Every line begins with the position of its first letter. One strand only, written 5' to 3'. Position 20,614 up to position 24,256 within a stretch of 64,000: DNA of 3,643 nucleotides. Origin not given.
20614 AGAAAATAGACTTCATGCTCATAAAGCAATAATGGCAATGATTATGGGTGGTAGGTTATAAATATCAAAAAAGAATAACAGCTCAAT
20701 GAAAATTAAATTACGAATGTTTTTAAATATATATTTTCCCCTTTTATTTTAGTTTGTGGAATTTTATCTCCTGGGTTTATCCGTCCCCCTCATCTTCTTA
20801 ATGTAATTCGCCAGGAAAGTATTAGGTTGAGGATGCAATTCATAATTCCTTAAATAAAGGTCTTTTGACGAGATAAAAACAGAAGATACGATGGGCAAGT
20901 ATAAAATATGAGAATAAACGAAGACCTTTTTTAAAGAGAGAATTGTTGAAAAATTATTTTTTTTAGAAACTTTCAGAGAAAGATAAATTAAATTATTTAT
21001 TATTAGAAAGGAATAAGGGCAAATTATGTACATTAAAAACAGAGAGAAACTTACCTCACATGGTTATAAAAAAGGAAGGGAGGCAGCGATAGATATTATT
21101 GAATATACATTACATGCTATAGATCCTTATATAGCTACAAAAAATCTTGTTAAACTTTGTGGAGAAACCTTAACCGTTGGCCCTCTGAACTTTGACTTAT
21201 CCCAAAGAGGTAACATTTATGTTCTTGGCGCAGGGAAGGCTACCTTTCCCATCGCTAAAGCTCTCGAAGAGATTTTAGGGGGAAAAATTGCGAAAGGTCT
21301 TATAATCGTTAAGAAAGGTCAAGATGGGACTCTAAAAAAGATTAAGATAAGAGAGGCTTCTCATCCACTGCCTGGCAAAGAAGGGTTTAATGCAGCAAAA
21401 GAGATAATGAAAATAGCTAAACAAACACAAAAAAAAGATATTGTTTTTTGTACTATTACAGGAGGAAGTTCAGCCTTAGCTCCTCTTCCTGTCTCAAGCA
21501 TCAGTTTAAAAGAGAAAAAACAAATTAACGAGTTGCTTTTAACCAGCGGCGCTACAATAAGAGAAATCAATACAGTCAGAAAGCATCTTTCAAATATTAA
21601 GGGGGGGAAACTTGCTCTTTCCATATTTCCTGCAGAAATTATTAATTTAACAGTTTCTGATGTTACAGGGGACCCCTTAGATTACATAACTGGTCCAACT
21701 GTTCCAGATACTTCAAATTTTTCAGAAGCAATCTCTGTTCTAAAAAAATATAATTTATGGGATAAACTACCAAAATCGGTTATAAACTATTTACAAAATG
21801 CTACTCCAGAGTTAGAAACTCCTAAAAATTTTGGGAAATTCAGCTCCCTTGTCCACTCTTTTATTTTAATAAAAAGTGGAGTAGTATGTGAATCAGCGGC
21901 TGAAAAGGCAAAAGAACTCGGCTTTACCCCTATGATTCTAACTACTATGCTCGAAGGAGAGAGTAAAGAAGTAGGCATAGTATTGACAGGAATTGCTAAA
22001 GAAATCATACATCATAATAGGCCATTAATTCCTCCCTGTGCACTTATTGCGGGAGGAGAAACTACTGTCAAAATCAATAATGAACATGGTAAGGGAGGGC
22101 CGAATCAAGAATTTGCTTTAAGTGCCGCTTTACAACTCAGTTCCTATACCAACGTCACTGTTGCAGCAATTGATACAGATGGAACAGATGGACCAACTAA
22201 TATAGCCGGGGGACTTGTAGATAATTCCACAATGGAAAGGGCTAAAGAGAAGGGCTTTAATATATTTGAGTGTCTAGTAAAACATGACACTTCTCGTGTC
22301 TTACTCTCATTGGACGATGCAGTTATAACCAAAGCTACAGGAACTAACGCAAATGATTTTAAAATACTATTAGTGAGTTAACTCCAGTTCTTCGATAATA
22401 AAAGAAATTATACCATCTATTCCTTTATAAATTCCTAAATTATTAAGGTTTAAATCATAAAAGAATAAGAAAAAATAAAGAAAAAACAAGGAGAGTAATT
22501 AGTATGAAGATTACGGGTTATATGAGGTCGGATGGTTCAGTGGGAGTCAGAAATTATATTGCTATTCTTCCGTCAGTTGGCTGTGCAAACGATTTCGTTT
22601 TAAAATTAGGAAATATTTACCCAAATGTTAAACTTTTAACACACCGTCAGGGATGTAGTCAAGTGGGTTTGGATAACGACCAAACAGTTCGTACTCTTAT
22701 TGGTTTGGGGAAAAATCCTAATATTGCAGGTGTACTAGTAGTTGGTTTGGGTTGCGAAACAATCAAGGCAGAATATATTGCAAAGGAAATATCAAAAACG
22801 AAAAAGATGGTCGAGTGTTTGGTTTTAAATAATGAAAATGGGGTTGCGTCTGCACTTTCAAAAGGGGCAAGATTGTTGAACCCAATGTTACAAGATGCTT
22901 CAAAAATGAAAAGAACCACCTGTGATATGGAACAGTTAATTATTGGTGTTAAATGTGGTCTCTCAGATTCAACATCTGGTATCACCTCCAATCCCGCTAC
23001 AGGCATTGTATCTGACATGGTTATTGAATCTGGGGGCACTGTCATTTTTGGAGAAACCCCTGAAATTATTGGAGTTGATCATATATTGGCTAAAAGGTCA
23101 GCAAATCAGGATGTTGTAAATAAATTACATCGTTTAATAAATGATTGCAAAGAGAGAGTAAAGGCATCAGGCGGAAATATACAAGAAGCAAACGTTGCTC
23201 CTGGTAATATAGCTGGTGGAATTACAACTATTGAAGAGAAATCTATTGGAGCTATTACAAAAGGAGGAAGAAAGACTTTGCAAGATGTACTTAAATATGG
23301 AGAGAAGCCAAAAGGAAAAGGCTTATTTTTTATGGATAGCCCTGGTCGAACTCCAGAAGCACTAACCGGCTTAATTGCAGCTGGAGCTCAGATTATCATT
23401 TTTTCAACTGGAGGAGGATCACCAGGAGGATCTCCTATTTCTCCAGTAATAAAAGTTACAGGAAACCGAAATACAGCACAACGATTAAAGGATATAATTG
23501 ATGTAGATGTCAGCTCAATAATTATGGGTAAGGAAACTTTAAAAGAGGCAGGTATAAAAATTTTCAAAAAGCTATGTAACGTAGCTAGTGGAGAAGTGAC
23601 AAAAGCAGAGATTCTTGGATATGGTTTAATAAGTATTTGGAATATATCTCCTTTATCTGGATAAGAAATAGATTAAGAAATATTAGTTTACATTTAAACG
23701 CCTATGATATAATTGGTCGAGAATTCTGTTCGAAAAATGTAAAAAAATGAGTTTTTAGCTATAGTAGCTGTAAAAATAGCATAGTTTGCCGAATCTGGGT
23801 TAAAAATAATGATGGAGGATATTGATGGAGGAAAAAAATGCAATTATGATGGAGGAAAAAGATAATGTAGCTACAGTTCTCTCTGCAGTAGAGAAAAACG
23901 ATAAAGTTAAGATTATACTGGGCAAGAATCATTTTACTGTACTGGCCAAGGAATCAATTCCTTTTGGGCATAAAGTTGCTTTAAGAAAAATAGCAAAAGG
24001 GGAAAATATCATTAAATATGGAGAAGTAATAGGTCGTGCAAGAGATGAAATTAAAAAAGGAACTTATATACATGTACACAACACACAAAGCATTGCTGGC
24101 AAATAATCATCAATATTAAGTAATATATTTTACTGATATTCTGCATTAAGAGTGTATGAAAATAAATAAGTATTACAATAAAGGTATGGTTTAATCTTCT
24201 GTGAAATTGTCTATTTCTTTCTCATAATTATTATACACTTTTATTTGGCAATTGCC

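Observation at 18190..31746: GntR-controlled catabolic island combining sugar-acid and ureido/guanidino-group enzymes; substrate unknown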

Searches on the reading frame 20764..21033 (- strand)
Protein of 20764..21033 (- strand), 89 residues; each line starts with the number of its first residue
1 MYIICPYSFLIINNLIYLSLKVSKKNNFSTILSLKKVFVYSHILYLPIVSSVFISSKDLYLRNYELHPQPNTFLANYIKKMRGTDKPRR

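Call 85: search_protein_families(library=pfam, proteins=[window:20764-21033:-], max_evalue=0.01)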
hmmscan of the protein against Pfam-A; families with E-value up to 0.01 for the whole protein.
window:20764-21033:- (89 aa): 0 families

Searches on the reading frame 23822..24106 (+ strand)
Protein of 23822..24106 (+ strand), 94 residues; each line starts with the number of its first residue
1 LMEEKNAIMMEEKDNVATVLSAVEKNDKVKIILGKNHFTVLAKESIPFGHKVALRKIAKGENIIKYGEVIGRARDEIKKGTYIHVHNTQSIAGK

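Call 3: search_protein_families(library=pfam, proteins=[window:23822-24106:+])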
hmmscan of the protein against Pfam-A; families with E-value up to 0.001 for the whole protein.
window:23822-24106:+ (94 aa): 1 family
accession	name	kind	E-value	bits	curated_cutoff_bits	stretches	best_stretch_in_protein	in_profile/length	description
PF08666.17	SAF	-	3.1e-06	28.1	21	1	43-88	24-62/63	SAF domain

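Call 5: search_protein_families(library=ncbifam, proteins=[window:23822-24106:+], max_evalue=0.00001)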
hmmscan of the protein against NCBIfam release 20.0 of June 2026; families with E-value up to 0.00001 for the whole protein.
window:23822-24106:+ (94 aa): 1 family
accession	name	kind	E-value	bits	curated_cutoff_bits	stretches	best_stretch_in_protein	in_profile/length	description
TIGR03248.1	galactar-dH20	equivalog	1.1e-12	47.2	730.85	1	8-86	3-76/507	galactarate dehydratase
